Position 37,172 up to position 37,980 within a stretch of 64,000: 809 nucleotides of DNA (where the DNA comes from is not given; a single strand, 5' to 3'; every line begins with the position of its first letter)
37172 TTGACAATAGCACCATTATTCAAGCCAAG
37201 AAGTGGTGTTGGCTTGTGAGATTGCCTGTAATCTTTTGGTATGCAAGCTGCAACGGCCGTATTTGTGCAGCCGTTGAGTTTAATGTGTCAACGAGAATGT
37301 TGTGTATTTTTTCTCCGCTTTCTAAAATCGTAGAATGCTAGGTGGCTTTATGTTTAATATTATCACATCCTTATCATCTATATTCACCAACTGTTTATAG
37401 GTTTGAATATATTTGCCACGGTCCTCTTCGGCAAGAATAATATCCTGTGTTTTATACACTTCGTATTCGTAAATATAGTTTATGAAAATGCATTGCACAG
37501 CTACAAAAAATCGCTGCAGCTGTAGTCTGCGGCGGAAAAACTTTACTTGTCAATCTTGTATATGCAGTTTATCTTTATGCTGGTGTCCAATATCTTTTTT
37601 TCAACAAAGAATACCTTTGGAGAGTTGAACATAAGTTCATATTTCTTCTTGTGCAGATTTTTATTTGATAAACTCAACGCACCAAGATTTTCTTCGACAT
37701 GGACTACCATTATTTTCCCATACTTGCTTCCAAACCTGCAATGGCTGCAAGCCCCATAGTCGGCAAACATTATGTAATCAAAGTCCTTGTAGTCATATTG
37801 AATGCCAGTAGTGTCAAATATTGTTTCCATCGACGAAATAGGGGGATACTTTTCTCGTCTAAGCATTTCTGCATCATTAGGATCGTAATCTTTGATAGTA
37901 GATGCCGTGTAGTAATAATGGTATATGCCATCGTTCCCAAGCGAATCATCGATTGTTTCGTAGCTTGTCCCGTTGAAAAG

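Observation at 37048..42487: AT-rich accessory island built from two tandem ~2.55 kb cassettes of unknown function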

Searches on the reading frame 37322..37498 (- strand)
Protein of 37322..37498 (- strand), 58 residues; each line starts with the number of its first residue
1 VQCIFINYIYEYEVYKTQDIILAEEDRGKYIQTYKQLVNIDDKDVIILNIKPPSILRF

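Call 4: search_protein_families(library=pfam, proteins=[window:37322-37498:-], max_evalue=1)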
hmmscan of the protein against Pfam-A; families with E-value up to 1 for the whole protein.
window:37322-37498:- (58 aa): 0 families

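Call 5: search_protein_families(library=ncbifam, proteins=[window:37322-37498:-], max_evalue=1)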
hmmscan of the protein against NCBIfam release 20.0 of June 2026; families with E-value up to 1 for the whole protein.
window:37322-37498:- (58 aa): 2 families
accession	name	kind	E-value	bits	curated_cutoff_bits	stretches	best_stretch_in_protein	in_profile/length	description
NF045999.1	MAG1140_fam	equivalog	0.016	15.4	35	1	3-51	21-71/126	MAG1140 family protein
TIGR01729.1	taurine_ABC_bnd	equivalog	0.17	11.2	304.25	1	34-56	119-140/300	taurine ABC transporter substrate-binding protein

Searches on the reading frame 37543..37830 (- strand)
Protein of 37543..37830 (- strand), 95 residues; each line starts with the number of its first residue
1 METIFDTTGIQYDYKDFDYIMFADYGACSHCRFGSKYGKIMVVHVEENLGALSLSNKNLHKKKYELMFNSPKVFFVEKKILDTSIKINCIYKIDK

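Call 49: search_protein_families(library=pfam, proteins=[window:37543-37830:-], max_evalue=5)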
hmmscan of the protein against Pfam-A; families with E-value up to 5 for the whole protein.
window:37543-37830:- (95 aa): 1 family
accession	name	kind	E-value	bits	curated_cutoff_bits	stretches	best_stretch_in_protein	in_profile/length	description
PF19242.4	Zn_finger_prot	-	0.027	14.7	30.1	1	24-59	206-240/268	Putative zinc finger protein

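Call 117: search_solved_structures(query=A14, max_evalue=10, show_alignments=2)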
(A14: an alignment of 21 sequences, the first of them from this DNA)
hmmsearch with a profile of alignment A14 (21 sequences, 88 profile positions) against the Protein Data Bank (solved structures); distinct sequences matched with E-value up to 10: 41.
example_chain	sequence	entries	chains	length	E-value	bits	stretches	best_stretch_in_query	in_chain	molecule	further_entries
5v3g_D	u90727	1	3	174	8e-07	32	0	21-44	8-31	PR domain zinc finger protein 9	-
5egb_A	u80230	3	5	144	3.7e-06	29.9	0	21-44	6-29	Histone-lysine N-methyltransferase PRDM9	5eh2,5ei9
2el4_A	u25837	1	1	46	0.069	16.2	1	21-43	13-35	Zinc finger protein 268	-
2en0_A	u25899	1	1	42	0.092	15.8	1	21-42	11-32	Zinc finger protein 268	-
2en7_A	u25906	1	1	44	0.13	15.3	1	21-43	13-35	Zinc finger protein 268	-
1h6f_A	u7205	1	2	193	0.14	15.2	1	9-49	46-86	T-BOX TRANSCRIPTION FACTOR TBX3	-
2ytf_A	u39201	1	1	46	0.17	14.9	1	22-47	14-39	Zinc finger protein 268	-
2eok_A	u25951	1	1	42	0.17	14.9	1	21-40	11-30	Zinc finger protein 268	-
2em1_A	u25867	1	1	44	0.19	14.8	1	21-42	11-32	Zinc finger protein 268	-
5c6d_A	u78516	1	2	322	0.22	14.6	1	29-75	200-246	Ubiquitin carboxyl-terminal hydrolase 7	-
2emx_A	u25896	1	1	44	0.22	14.6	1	22-48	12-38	Zinc finger protein 268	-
5gg4_A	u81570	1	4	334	0.22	14.6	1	29-75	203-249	Ubiquitin carboxyl-terminal hydrolase 7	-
6p5l_A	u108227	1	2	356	0.24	14.5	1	29-75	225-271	Ubiquitin carboxyl-terminal hydrolase 7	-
4wph_A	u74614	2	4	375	0.26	14.3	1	29-75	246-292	Ubiquitin carboxyl-terminal hydrolase 7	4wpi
2emw_A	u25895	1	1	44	0.32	14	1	21-43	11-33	Zinc finger protein 268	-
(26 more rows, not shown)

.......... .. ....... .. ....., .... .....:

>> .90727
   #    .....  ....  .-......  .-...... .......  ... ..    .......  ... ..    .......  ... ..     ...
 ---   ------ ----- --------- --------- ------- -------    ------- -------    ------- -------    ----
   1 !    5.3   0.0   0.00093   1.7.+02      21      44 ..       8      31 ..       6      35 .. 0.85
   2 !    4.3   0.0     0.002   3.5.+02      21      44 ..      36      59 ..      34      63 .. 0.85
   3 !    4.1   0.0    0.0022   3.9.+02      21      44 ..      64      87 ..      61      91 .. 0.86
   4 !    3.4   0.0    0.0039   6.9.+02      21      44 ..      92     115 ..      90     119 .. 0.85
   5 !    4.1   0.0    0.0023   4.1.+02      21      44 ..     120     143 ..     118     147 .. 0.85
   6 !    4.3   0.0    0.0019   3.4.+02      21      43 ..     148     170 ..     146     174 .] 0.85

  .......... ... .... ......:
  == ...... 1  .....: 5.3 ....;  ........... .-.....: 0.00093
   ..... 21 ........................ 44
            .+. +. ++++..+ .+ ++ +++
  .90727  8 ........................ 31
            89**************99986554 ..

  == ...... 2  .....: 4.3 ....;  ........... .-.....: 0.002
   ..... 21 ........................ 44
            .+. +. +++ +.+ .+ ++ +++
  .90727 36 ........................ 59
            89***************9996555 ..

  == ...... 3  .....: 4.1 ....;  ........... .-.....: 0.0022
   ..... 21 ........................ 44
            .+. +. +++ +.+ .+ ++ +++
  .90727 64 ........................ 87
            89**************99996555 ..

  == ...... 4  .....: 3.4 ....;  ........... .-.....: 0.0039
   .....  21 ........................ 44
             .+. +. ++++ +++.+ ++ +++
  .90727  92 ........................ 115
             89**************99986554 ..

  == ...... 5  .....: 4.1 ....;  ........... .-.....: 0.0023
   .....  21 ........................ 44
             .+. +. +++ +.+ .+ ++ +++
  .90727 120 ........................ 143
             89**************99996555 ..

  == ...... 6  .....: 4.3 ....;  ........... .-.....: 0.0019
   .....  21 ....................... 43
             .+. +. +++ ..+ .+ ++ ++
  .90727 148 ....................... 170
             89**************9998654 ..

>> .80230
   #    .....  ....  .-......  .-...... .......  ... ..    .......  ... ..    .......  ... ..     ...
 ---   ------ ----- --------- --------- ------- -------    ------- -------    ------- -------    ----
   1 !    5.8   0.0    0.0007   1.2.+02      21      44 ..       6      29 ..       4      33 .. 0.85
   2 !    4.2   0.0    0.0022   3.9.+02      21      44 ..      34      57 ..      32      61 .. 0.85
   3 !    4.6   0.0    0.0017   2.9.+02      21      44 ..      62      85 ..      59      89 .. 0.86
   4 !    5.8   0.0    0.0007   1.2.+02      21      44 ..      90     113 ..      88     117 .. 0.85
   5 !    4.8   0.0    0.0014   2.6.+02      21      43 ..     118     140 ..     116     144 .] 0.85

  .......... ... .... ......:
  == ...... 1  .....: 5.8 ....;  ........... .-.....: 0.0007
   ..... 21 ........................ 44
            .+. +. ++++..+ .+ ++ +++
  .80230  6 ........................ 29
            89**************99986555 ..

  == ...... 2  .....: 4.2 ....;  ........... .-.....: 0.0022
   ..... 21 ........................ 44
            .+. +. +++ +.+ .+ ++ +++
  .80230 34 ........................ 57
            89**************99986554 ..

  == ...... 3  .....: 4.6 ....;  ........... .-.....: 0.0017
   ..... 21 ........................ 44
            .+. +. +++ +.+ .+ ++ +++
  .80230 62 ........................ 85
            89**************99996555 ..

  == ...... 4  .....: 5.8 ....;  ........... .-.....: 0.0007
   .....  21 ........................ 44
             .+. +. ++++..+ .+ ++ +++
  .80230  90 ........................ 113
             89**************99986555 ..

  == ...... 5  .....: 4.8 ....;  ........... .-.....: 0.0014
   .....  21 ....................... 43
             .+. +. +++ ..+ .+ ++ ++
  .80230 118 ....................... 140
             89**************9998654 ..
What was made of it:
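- Tried and rejected: These are summed repeat artefacts (call 117).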
